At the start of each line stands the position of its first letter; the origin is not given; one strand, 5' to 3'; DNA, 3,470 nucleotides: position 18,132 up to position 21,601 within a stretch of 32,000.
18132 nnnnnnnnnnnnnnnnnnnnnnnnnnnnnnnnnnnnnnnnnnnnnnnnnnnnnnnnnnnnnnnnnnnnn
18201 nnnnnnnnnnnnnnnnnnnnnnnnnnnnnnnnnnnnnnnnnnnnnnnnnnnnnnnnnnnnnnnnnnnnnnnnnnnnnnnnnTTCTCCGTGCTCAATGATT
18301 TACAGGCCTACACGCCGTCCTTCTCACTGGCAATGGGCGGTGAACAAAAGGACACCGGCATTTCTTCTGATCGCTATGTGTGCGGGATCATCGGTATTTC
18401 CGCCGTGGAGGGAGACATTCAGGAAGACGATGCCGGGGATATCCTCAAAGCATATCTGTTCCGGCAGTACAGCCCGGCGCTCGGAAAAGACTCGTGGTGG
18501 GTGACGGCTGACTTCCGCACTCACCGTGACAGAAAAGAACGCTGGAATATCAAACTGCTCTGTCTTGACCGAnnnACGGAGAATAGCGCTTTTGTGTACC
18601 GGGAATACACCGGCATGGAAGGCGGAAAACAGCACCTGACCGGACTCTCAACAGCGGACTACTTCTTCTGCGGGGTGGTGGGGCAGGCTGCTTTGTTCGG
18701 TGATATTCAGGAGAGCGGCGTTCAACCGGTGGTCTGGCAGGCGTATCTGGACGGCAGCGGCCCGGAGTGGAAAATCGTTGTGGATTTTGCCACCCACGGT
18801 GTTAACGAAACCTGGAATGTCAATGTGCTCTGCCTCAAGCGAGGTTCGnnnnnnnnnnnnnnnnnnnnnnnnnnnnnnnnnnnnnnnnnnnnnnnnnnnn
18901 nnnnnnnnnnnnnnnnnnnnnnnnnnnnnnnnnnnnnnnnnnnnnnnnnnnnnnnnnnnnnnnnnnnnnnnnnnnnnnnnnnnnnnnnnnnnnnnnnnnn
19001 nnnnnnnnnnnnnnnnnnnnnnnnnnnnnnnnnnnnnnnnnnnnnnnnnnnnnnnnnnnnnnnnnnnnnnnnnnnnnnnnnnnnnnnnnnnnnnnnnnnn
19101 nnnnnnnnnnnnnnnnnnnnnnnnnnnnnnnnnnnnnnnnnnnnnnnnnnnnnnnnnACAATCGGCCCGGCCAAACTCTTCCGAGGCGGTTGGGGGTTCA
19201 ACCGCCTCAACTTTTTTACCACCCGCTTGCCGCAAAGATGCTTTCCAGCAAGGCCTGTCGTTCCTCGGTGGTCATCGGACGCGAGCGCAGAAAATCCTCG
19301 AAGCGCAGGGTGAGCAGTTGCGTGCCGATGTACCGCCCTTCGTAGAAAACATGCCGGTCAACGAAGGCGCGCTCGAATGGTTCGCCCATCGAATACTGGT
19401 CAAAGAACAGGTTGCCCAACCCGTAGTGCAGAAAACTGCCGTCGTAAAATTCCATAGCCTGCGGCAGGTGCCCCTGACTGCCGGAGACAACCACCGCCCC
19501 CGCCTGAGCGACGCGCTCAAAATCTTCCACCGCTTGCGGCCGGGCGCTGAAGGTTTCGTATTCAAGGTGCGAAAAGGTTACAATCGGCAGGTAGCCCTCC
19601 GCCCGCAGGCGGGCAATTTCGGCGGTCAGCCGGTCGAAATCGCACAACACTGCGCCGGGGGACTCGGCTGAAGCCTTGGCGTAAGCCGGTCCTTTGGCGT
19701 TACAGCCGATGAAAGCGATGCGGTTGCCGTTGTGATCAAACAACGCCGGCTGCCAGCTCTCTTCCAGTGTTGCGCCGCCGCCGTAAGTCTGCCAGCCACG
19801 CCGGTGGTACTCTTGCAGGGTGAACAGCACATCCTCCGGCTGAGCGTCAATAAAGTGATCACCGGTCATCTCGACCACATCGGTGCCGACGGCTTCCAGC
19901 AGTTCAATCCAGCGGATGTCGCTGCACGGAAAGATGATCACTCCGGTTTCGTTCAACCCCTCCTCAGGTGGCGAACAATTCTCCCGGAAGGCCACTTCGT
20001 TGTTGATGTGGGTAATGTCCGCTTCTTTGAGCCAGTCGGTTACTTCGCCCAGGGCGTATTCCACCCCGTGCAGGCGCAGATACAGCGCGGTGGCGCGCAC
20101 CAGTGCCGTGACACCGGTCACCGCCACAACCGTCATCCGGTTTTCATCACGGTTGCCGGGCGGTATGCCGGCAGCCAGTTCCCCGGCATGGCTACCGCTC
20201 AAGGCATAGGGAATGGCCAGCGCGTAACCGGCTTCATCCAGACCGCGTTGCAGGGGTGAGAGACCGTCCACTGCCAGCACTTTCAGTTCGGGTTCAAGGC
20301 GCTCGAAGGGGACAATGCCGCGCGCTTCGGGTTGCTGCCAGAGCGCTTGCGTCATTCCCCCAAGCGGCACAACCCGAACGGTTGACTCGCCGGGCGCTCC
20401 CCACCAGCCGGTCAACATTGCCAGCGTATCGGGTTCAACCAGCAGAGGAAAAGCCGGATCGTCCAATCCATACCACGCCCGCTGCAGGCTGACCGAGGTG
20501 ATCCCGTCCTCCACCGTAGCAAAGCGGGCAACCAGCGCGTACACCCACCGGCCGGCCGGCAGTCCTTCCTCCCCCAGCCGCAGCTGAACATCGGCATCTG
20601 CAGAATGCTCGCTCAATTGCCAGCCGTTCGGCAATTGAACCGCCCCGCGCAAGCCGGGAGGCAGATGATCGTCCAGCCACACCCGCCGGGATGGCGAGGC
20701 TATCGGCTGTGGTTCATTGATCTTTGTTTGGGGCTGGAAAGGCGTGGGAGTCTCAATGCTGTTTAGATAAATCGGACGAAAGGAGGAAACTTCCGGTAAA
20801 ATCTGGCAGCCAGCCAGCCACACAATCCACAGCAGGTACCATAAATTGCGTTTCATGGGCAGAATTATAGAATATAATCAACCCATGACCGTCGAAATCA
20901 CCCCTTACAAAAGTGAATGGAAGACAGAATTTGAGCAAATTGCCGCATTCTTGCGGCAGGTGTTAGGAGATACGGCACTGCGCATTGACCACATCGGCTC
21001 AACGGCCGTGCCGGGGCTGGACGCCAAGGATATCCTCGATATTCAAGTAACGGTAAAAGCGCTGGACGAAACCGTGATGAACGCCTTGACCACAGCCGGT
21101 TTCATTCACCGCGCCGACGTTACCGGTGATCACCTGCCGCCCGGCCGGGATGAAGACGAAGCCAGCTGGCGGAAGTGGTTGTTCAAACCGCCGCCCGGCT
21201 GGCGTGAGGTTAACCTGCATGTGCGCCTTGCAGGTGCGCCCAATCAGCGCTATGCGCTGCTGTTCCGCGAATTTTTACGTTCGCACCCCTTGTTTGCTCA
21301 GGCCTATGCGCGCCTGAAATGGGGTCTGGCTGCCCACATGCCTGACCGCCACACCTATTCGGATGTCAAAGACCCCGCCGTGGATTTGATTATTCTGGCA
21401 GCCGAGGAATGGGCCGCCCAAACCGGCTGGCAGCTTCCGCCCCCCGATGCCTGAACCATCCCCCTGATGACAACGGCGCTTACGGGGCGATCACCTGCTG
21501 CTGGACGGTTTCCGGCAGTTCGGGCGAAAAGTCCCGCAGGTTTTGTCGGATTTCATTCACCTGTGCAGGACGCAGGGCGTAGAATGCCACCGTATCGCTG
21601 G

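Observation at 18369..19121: Unassigned triple Cys-bracketed repeat domain at the C-terminus of the PKD lipoprotein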

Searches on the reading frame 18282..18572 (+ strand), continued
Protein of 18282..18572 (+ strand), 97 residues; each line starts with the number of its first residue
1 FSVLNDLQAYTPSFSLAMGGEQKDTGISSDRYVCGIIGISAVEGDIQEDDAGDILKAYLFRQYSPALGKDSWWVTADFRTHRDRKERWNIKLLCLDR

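Call 68: find_encoding_contigs(protein=P0111, flank=10000, max_places=1)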
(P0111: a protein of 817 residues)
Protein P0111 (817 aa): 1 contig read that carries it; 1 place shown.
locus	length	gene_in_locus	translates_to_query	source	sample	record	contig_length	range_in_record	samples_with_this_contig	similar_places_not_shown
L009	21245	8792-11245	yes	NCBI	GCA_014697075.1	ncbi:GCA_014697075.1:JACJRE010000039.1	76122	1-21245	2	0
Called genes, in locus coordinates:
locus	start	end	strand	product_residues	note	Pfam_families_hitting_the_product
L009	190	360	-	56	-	-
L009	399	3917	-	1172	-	PF26355:HTH_VMAP-M9, PF00931:NB-ARC, PF05729:NACHT, PF23381:Beta-prop_IFT122_1st, PF23414:Beta-prop_EML_2, PF24782:WD40_MABP1-WDR62_2nd, PF24807:WD40_CDC20-Fz, PF24814:WD40_Prp19, +115 more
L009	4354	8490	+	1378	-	-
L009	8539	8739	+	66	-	-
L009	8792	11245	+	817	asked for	-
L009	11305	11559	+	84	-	-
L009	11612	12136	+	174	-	-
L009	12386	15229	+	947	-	PF20248:DUF6603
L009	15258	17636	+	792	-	-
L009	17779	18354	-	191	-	-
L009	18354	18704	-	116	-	-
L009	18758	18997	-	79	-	PF24250:HVO_2718 (weak), PF13560:HTH_31, PF12844:HTH_19 (weak), PF13443:HTH_26 (faint)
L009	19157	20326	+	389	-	-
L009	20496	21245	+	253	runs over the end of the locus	-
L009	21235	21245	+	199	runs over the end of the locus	PF13532:2OG-FeII_Oxy_2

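Call 69: find_encoding_contigs(protein=P0080, flank=10000, max_places=1)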
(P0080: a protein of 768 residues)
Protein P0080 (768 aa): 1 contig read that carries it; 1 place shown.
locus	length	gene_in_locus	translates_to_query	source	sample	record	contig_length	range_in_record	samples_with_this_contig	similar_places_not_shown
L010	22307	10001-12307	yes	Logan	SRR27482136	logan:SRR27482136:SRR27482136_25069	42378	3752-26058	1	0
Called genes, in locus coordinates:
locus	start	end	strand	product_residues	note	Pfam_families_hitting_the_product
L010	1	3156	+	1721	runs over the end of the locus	PF20248:DUF6603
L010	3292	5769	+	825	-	-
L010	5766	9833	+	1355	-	-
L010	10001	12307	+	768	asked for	PF13385:Laminin_G_3 (weak)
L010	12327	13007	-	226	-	PF03352:Adenine_glyco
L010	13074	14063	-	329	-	PF00561:Abhydrolase_1, PF12146:Hydrolase_4, PF12697:Abhydrolase_6, PF20408:Abhydrolase_11 (faint), PF00756:Esterase (weak), PF12695:Abhydrolase_5 (faint)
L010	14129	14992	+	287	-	PF02798:GST_N (weak), PF13417:GST_N_3 (faint), PF13409:GST_N_2 (weak), PF00043:GST_C (faint), PF13410:GST_C_2, PF21972:Arc1p_N_like (weak)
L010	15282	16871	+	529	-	PF02652:Lactate_perm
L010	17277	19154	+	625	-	PF00015:MCPsignal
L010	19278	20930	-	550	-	PF01293:PEPCK_ATP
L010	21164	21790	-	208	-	PF00849:PseudoU_synth_2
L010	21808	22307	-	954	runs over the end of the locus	PF18339:Tudor_1_RapA, PF00176:SNF2-rel_dom, PF04851:ResIII, PF00270:DEAD, PF00271:Helicase_C, PF12137:RapA_C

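Call 70: find_encoding_contigs(protein=P0127, flank=10000, max_places=1)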
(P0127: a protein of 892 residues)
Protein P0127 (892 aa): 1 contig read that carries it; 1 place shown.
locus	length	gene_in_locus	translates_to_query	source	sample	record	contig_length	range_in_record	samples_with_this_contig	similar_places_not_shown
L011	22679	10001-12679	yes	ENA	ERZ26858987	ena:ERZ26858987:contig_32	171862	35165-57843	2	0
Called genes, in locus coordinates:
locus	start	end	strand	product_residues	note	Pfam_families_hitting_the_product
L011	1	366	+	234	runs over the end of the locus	PF19266:CIS_tube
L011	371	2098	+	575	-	PF04717:Phage_base_V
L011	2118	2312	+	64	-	-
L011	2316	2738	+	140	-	PF04965:GPW_gp25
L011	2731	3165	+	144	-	PF19267:CIS_spike_tip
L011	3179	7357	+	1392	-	-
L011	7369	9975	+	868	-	PF13884:Peptidase_S74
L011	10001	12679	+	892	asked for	-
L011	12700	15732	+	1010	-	-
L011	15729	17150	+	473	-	-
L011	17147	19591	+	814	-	PF19268:CIS_TMP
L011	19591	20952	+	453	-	PF00004:AAA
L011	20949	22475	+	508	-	PF13699:eCIS_core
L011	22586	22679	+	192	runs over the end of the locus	PF21527:Stv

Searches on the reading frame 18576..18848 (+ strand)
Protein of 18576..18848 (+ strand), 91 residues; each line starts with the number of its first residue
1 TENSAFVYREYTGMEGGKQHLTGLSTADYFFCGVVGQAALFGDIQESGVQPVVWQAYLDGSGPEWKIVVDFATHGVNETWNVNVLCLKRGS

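Call 43: search_protein_families(library=phrogs, proteins=[window:18576-18848:+], max_evalue=0.1)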
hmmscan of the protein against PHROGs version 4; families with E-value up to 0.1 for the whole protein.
window:18576-18848:+ (91 aa): 0 families

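Call 44: predict_structure(alignment_id=A6)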
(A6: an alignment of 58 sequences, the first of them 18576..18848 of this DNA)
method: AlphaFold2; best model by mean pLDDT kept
length: 91 residues; sequences in the alignment: 58
mean_pLDDT: 90.8   pTM: 0.79
mean pLDDT of the five models: 90.8, 86.1, 85.7, 85.4, 81.6
residues with pLDDT >= 90: 62; 70-90: 26; 50-70: 3; < 50: 0
segments of 3 or more residues with pLDDT < 50: none
pLDDT, mean of each block of 10 residues (from residue 1): 84 94 97 96 85 87 96 85 96 73
secondary structure, 60 per line:
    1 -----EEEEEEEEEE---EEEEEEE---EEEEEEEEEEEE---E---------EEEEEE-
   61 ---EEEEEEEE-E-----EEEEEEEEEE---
elements in order: E6-15 E19-25 E29-40 E54-59 E64-71 E79-88

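Call 46: fold_search(model_id=the predicted structure, library=pdb)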
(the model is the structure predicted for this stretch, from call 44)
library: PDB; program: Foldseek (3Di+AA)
matches with E <= 10: 473; with E <= 0.001: 0
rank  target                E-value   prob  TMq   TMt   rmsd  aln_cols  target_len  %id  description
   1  6cl5_A                4.9e-02  0.77  0.34  0.12   8.3        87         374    6  Structure of P. aeruginosa R1 pyocin fiber PALES_06171 comprising C-terminal residues 323-701 (released 2018-06-27)
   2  6cxb                  5.2e-02  0.69  0.31  0.25   8.5        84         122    7  Structure of N-truncated R1-type pyocin tail fiber at 1.7 angstrom resolution (released 2019-02-20)
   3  4mtm                  1.1e-01  0.54  0.32  0.24   7.6        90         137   12  Crystal structure of the tail fiber gp53 from Acinetobacter baumannii bacteriophage AP22 (released 2014-10-01)
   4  4q56_A                1.3e-01  0.63  0.36  0.34   7.6        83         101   14  Structure of Helix aspersa agglutinin with natural glycosylation and N-acetyl-alpha-D-galactosamine (GalNAc) (released 2015-10-14)
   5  2ce6                  1.5e-01  0.80  0.43  0.40   6.1       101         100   10  Structure of Helix Pomatia agglutinin with no ligands (released 2006-05-15)
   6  2cgy_A                1.5e-01  0.63  0.40  0.38   6.6       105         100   10  STRUCTURE OF HELIX POMATIA AGGLUTININ WITH FORSMANN ANTIGEN (released 2007-03-13)
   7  2ccv                  1.6e-01  0.69  0.41  0.38   5.8       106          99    8  Structure of Helix Pomatia agglutinin with zinc and N-acetyl-alpha-D- galactoseamine (GalNAc) (released 2006-05-15)
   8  3wmp_A                1.9e-01  0.69  0.41  0.40   5.7        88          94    8  Crystal structure of SLL-2 (released 2015-01-14)
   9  3ibm_B                3.9e-01  0.44  0.38  0.28   9.2        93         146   16  CRYSTAL STRUCTURE OF cupin 2 domain-containing protein Hhal_0468 FROM Halorhodospira halophila (released 2009-07-28)
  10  5v18                  4.5e-01  0.13  0.27  0.17   8.0       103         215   10  Structure of PHD2 in complex with 1,2,4-Triazolo-[1,5-a]pyridine (released 2017-06-21)
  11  9euf_5                5.1e-01  0.41  0.42  0.12   8.8       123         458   10  Cryo-EM structure of Staphylococcus aureus bacteriophage phi812 baseplate in the pre-contraction state - complete (released 2025-04-09)
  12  9ukm_A                5.6e-01  0.25  0.36  0.12   7.0       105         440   10  Cryo-EM structure of bacteriophage P1 head (released 2025-10-22)
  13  9jrr_A                5.6e-01  0.13  0.30  0.21  12.7       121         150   15  Crystal structure of YjgK from Salmonella Typhimurium (released 2025-07-02)
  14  6ct8                  6.3e-01  0.38  0.36  0.17   6.9        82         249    6  Selenomethionine structure of N-truncated R2-type pyocin tail fiber at 2.6 angstrom resolution (released 2019-02-20)
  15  7eel_H                6.6e-01  0.21  0.33  0.26   7.5       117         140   10  Cyanophage Pam1 capsid asymmetric unit (released 2021-10-20)
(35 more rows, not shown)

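Call 60: search_solved_structures(query=A6, max_evalue=10, show_alignments=0)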
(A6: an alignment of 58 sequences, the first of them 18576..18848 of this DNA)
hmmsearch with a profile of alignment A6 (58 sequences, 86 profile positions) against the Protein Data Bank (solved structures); distinct sequences matched with E-value up to 10: 1.
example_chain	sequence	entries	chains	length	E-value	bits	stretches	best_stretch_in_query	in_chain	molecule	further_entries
5l33_A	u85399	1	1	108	0.88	12.4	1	40-80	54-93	denovo NTF2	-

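Call 63: find_homologous_proteins(query=A6, max_evalue=0.001)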
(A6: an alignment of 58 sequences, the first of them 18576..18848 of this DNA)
Query A6 (58 sequences) (91 aa, profile of the alignment): 6 proteins with E <= 0.001 among 115 candidates.
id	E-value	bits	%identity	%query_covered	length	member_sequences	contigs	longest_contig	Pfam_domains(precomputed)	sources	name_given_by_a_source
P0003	1.3e-38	148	81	73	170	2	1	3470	-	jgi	-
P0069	2.0e-34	135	37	89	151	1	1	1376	-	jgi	-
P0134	1.1e-23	100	33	75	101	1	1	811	-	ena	-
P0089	1.2e-22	97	27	90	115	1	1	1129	-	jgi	jgi:hypothetical protein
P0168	4.9e-18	82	41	59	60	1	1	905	-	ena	-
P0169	1.1e-14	72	44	59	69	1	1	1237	-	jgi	jgi:hypothetical protein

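Call 83: search_protein_families(library=pfam, alignment_id=A6, max_evalue=10)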
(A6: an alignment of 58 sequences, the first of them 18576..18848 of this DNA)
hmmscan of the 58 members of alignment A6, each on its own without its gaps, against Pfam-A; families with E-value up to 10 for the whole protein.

A. member 1, window:18576-18848:+ (91 aa): 0 families

B. families by the number of members that match (of 58 scanned): 18 families
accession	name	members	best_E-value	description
PF05711.17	TylF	2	0.0095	Macrocin-O-methyltransferase (TylF)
PF12197.13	lci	1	0.017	LCI fold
PF21462.3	PsaS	1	0.027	Ph 6 antigen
PF08796.15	DUF1797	1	0.029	Protein of unknown function (DUF1797)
PF19868.4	DUF6341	1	0.029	Family of unknown function (DUF6341)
PF12029.13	DUF3516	1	0.034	Domain of unknown function (DUF3516)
PF24801.1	FNIII-A_GpJ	1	0.05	Tip attachment protein J,FNIII-A domain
PF04167.18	DUF402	1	0.054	Protein of unknown function (DUF402)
PF18154.6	pPIWI_RE_REase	1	0.096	REase associating with pPIWI_RE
PF11328.14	DUF3130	1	0.099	Protein of unknown function (DUF3130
PF14066.11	DUF4256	1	0.1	Protein of unknown function (DUF4256)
PF11919.13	PSME4_C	1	0.1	Proteasome activator complex subunit 4-like, C-terminal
PF12062.14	HSNSD-CE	1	0.15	Heparan sulfate-N-deacetylase, deacetylase domain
PF21643.2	T6SS_Tsi2-like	1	0.16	T6SS, Immune protein Tsi2-like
PF02012.26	BNR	1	0.18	BNR/Asp-box repeat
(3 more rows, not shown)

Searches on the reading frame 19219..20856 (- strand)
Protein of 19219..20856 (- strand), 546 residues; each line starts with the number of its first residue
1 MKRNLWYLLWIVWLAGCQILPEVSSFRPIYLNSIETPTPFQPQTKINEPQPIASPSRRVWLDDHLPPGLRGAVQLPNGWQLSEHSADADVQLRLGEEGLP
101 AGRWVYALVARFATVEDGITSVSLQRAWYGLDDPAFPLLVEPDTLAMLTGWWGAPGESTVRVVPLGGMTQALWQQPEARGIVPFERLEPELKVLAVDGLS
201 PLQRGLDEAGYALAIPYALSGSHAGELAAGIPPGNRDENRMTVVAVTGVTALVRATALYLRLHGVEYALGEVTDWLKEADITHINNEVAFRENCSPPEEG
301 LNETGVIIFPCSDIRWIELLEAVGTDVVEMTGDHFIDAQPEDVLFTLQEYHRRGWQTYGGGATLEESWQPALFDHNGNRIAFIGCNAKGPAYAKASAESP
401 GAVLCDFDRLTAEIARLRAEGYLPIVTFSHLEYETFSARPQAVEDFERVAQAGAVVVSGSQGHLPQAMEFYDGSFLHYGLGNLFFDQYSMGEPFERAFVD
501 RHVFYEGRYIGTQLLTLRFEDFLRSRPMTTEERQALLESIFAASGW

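Call 17: search_protein_families(library=pfam, proteins=[window:19219-20856:-], max_evalue=0.001)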
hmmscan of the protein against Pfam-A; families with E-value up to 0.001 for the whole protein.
window:19219-20856:- (546 aa): 1 family
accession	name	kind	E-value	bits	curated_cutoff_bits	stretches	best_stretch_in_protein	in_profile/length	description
PF09587.15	PGA_cap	-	6e-29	101.7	27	1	254-487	12-255/255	Bacterial capsule synthesis protein PGA_cap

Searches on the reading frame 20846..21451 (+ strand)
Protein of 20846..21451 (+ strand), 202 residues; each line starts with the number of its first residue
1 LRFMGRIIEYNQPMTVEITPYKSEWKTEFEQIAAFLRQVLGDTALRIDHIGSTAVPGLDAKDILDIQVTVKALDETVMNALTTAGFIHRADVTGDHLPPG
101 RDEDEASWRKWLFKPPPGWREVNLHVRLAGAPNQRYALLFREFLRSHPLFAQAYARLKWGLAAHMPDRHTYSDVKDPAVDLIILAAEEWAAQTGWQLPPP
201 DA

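Call 17: search_protein_families(library=pfam, proteins=[window:20846-21451:+], max_evalue=0.001)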
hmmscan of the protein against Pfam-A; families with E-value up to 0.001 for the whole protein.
window:20846-21451:+ (202 aa): 1 family
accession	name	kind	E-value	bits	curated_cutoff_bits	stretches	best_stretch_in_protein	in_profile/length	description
PF04229.20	GrpB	-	5.2e-41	140.9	25.5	1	15-182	1-156/159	GrpB protein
